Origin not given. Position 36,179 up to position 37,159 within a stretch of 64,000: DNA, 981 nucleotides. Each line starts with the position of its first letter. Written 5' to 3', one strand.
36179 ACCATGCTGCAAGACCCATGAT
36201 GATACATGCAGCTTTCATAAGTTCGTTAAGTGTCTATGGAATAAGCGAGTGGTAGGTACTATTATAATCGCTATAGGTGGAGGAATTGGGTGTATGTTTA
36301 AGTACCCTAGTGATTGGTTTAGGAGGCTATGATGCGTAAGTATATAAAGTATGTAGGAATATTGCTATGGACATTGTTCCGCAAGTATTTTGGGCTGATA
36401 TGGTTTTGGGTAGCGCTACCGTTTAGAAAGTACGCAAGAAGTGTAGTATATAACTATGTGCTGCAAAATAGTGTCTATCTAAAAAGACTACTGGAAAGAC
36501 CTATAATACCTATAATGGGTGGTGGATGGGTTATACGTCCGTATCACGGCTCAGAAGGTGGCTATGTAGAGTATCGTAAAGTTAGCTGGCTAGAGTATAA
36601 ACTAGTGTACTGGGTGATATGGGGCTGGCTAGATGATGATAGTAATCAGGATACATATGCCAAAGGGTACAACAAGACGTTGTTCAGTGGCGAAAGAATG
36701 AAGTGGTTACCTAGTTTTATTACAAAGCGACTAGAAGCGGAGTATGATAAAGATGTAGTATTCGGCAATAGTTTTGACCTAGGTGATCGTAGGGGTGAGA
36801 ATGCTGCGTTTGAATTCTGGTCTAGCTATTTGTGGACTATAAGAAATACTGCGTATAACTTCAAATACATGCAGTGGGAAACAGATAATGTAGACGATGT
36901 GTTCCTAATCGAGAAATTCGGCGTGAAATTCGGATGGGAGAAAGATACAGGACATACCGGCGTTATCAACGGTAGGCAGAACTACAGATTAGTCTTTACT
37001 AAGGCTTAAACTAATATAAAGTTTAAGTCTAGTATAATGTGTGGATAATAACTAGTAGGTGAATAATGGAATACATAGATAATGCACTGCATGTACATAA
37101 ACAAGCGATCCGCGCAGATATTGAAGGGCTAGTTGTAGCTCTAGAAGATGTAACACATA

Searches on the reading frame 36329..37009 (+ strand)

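Call 12: search_protein_families(library=phrogs, proteins=[window:36329-37009:+], max_evalue=0.001)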
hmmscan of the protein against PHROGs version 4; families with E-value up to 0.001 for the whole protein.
window:36329-37009:+ (226 aa): 1 family
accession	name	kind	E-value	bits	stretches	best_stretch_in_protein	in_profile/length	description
phrog_9573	-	unknown function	2.9e-58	198.5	1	4-223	2-217/219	-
